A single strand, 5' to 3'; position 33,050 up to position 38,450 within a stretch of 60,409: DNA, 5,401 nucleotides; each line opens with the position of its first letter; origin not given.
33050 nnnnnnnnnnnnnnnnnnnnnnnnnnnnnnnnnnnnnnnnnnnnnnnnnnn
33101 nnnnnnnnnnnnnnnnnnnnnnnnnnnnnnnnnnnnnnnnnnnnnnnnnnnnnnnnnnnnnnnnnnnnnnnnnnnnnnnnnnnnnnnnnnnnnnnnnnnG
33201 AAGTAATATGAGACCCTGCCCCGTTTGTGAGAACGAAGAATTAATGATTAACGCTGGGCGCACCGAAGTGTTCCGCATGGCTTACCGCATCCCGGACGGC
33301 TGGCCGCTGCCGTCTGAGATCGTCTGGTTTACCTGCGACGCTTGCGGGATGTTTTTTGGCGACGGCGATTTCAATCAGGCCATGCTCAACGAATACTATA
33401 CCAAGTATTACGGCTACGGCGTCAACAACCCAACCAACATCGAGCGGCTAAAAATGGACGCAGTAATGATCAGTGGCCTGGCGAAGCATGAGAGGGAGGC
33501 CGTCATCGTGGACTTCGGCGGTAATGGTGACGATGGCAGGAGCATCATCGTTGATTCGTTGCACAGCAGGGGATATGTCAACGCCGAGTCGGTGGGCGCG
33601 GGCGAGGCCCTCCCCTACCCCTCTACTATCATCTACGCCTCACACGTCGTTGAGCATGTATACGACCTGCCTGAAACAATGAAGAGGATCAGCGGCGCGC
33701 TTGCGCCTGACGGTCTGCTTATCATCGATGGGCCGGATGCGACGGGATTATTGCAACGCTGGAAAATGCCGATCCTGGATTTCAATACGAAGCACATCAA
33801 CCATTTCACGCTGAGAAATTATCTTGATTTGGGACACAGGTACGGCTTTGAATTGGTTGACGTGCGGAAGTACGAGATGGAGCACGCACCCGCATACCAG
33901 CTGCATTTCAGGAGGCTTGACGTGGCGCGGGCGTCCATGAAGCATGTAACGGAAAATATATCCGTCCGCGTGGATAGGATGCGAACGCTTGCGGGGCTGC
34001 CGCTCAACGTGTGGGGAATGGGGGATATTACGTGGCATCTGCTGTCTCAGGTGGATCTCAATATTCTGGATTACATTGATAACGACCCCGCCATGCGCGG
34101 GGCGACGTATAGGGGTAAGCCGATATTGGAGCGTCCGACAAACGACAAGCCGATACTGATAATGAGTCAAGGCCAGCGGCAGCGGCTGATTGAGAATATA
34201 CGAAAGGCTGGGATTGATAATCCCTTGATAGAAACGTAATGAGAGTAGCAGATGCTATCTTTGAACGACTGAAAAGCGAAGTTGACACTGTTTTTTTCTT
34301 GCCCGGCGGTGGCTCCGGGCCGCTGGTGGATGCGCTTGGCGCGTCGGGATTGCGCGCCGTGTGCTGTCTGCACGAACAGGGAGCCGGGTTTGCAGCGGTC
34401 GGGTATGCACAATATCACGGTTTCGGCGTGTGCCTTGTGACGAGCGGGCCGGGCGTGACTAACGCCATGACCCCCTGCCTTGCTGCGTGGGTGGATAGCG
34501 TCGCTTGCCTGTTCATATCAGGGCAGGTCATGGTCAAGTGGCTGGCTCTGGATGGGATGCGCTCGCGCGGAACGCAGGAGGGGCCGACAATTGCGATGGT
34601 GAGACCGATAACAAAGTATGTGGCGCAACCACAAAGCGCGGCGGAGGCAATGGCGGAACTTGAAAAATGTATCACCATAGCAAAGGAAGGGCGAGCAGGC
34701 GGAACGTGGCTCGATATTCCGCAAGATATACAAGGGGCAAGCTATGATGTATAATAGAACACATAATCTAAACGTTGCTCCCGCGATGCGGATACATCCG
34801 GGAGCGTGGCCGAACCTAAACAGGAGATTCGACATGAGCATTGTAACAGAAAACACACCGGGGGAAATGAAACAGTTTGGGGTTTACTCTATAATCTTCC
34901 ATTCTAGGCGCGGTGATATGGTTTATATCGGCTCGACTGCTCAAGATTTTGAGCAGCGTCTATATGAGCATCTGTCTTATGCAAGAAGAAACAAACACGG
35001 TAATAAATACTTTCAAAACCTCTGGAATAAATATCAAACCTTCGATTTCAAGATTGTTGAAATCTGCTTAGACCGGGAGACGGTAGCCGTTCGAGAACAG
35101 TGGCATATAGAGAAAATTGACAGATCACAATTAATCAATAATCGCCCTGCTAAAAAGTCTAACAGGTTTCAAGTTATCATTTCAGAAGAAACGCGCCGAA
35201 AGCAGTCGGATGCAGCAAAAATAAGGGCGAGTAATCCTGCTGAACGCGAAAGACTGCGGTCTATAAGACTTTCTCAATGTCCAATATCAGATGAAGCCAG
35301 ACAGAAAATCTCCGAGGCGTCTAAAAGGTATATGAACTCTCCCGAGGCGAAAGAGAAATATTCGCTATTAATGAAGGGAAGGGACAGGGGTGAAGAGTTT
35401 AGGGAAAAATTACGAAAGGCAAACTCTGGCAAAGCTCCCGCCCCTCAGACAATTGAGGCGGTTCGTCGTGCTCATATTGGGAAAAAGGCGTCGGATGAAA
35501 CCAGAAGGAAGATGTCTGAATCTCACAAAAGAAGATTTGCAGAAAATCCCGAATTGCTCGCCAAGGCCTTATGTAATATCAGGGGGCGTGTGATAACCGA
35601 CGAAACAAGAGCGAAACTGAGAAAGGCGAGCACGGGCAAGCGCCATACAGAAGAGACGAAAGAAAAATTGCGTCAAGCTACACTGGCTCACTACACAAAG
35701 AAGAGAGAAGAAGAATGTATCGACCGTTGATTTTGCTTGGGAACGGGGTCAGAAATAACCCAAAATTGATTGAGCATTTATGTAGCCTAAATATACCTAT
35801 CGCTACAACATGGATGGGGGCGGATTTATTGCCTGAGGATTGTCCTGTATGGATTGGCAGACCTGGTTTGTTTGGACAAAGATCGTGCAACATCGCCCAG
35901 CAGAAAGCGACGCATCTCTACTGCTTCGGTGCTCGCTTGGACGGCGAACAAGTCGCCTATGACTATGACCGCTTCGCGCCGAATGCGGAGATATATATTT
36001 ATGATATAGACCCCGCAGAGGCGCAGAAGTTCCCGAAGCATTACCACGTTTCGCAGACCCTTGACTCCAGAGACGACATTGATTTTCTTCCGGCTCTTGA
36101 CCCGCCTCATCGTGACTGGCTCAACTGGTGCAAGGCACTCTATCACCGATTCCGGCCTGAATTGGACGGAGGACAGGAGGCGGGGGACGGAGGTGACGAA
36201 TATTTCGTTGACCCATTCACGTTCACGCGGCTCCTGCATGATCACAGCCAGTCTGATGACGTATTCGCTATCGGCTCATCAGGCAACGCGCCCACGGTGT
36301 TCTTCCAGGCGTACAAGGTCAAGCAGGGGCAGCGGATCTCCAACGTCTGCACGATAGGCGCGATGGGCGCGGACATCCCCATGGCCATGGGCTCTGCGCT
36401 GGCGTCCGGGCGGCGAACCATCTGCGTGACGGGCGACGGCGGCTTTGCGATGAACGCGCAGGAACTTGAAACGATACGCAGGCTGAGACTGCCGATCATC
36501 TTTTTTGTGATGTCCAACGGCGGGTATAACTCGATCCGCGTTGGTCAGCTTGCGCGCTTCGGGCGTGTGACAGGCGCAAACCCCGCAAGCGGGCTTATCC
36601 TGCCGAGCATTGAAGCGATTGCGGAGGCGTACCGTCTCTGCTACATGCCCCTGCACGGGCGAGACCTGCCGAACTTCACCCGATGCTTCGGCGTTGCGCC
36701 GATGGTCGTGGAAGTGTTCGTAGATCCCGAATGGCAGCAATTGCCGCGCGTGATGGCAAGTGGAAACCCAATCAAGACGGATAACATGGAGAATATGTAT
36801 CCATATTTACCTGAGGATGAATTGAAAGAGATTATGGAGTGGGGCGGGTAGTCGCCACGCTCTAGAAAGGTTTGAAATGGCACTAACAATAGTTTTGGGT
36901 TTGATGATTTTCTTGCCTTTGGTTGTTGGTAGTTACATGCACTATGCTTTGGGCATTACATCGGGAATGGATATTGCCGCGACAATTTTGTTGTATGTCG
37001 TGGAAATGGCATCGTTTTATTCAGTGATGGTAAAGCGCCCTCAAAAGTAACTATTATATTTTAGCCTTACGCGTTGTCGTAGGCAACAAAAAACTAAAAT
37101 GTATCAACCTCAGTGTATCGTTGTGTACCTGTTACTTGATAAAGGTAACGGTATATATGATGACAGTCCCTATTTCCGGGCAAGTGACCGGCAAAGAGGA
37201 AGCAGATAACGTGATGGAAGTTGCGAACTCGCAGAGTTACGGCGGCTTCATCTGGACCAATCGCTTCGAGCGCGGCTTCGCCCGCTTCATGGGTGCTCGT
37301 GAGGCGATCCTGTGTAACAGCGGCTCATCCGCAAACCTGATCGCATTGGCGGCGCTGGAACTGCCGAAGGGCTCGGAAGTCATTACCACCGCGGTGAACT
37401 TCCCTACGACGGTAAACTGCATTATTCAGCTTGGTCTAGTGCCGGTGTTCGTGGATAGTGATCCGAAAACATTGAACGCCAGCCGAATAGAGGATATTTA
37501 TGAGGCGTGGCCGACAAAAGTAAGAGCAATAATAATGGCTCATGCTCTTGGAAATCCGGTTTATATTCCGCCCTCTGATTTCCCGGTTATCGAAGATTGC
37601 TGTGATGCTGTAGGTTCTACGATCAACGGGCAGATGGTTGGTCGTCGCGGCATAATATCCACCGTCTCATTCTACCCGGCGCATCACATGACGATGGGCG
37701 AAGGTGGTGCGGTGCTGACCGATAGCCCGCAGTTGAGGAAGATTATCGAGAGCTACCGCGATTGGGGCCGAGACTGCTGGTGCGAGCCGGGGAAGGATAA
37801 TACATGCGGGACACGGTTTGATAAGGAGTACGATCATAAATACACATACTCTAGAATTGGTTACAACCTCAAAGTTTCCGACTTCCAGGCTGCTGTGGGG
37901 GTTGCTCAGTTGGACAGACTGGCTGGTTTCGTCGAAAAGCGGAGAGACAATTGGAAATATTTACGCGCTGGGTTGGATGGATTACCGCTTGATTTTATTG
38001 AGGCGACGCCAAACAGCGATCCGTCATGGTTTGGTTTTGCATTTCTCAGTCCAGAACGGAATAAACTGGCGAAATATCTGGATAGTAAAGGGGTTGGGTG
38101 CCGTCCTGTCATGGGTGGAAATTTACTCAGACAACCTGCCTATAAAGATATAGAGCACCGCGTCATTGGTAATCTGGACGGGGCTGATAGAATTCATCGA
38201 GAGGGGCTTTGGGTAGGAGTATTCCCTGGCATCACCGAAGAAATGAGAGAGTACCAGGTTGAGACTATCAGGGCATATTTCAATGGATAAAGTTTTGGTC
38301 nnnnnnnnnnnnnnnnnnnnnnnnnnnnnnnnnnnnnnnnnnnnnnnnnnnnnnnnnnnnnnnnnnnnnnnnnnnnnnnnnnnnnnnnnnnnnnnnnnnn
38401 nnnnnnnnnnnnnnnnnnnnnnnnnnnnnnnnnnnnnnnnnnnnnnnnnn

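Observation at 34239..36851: TPP-enzyme gene split into two separately translated ORFs by a free-standing GIY-YIG/NUMOD homing endonuclease gene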

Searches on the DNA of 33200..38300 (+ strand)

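Call 6: search_dna_similar(query=window:33200-38300:+, collection=phages, mode=near, max_rows=30)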
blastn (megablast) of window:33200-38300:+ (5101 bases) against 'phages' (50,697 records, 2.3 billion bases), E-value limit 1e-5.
No match.
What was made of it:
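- Tried and rejected: Megablast of 33200-38300 against 50,697 GenBank phage records gave no match, so there is no annotated close relative (call 6).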

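Call 7: search_rna_families(source=window, start=34000, end=37000, threshold=evalue, max_evalue=10)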
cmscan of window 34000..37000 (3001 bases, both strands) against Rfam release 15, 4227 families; matches with E-value up to 10: 4.
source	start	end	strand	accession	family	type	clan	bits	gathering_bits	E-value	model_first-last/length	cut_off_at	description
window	35345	35464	+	RF02158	NPPA-AS1_3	Gene; lncRNA;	-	17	55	1.1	1-108/108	no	NPPA antisense RNA 1 conserved region 3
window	35870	35922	-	RF01312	sR9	Gene; snRNA; snoRNA; CD-box;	-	16.8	36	6.8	1-55/55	no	Small nucleolar RNA sR9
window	35020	35241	-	RF02209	WT1-AS_7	Gene; lncRNA;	-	16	50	0.3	1-294/294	no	WT1 antisense RNA conserved region 7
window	35123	35183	-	RF00289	SNORND104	Gene; snRNA; snoRNA; CD-box;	CL00077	14.5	40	6.8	1-70/70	no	Small nucleolar RNA SNORD104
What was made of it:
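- On GIY-YIG homing endonuclease, free-standing (Seg-like): No Rfam intron at E <= 10 (call 7).
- On Group I intron-encoded endonuclease: No Rfam hit (call 7).
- No Rfam intron model matches, even at E <= 10 (call 7). No Rfam intron hit appears at E <= 10 over 34000-37000 (call 7).
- Tried and rejected: An Rfam scan at E <= 10 over 34000-37000 gave only chance lncRNA/snoRNA hits and no intron (call 7).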

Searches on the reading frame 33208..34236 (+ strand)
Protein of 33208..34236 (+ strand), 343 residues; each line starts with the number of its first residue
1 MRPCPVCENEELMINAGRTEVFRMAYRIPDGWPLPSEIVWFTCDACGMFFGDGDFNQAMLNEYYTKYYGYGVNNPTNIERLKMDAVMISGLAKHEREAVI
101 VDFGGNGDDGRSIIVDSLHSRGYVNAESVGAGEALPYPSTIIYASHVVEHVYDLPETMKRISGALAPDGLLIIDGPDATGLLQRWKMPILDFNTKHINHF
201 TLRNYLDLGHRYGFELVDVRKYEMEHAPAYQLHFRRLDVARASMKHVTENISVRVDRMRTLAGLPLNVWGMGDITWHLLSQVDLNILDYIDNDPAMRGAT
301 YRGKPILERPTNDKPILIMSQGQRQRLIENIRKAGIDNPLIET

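Call 4: search_protein_families(library=pfam, proteins=[window:33208-34236:+], max_evalue=0.01)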
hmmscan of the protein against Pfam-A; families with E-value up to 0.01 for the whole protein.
window:33208-34236:+ (343 aa): 4 families
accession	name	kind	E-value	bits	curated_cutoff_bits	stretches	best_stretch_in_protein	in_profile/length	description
PF13489.12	Methyltransf_23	-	1.8e-13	51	27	1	118-218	80-163/164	Methyltransferase domain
PF08241.18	Methyltransf_11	-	0.001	20.1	21.2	1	129-173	48-95/95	Methyltransferase domain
PF14354.12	Lar_restr_allev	-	0.0018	18.9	28.6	1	2-54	4-42/58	Restriction alleviation protein Lar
PF08242.18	Methyltransf_12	-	0.0063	17.6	30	0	138-171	65-98/98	Methyltransferase domain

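Call 69: search_protein_families(library=ncbifam, proteins=[window:33208-34236:+], max_evalue=0.00001)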
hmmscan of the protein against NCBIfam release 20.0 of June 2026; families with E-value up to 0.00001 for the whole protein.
window:33208-34236:+ (343 aa): 0 families

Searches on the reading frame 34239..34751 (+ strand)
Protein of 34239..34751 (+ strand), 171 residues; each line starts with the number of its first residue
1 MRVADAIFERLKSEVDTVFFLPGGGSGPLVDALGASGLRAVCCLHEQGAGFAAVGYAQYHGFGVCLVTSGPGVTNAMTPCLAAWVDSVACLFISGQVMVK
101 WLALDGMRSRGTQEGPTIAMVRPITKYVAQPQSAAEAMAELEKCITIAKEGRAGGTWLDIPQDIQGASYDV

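Call 4: search_protein_families(library=pfam, proteins=[window:34239-34751:+], max_evalue=0.01)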
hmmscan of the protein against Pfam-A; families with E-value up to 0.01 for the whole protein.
window:34239-34751:+ (171 aa): 1 family
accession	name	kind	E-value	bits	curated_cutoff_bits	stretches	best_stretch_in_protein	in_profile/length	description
PF02776.23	TPP_enzyme_N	-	7.2e-30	103.6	26.8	1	1-103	1-106/119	Thiamine pyrophosphate enzyme, N-terminal TPP binding domain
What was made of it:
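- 34239..34754 (+): Gene for the Pyr (N-terminal) subunit of a two-piece YerE-like ThDP enzyme, 171 aa, with the catalytic Glu in LHEQGAG. PF02776, E 7e-30 (call 4).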

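Call 22: search_protein_families(library=phrogs, proteins=[window:34239-34751:+])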
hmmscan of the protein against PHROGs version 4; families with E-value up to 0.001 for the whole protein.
window:34239-34751:+ (171 aa): 1 family
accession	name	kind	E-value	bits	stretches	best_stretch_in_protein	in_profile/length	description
phrog_11199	-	unknown function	2.7e-29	103.2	1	3-170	11-176/568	-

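Call 69: search_protein_families(library=ncbifam, proteins=[window:34239-34751:+], max_evalue=0.00001)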
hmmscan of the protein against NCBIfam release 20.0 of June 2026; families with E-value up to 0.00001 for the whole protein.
window:34239-34751:+ (171 aa): 47 families (the best 25 are shown)
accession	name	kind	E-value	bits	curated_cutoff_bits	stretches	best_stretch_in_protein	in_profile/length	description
TIGR00118.1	acolac_lg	equivalog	2.3e-34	118.8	538.35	1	1-168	1-165/557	biosynthetic-type acetolactate synthase large subunit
NF006524.0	PRK08978.1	equivalog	1.5e-32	112.6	738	1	3-168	3-165/548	acetolactate synthase 2 catalytic subunit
NF004919.0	PRK06276.1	equivalog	3.2e-31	108.3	866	1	1-168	1-165/582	acetolactate synthase large subunit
NF005860.0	PRK07789.1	equivalog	6.7e-31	107.3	881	1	5-168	38-199/615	acetolactate synthase large subunit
NF006581.0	PRK09107.1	equivalog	6.4e-29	100.7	974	1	5-167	15-175/595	acetolactate synthase 3 large subunit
NF006016.1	PRK08155.1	equivalog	1.2e-27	96.5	870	1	13-170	16-170/554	acetolactate synthase large subunit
NF004710.0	PRK06048.1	equivalog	3e-27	95.3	976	1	1-169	8-173/561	acetolactate synthase large subunit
NF005584.0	PRK07282.1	equivalog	4.3e-27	94.9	970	1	7-167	16-174/566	acetolactate synthase large subunit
NF005228.0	PRK06725.1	equivalog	1e-26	93.3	991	1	5-166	20-178/571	acetolactate synthase large subunit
NF006378.0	PRK08617.1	equivalog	1.8e-24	86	510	1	3-167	10-171/556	acetolactate synthase AlsS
NF006187.0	PRK08322.1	equivalog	3.2e-24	85.3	509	1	2-168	3-166/548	acetolactate synthase large subunit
NF005824.0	PRK07710.1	equivalog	4.3e-24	84.8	976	1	4-165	20-178/573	acetolactate synthase large subunit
NF005058.0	PRK06466.1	equivalog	7.6e-24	84.1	951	1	7-165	10-166/574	acetolactate synthase 3 large subunit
NF005409.0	PRK06965.1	equivalog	1.2e-23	83.4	1035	1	13-165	34-183/587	acetolactate synthase 3 catalytic subunit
NF006319.0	PRK08527.1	equivalog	3.6e-23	81.8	905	1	4-166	7-167/565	acetolactate synthase large subunit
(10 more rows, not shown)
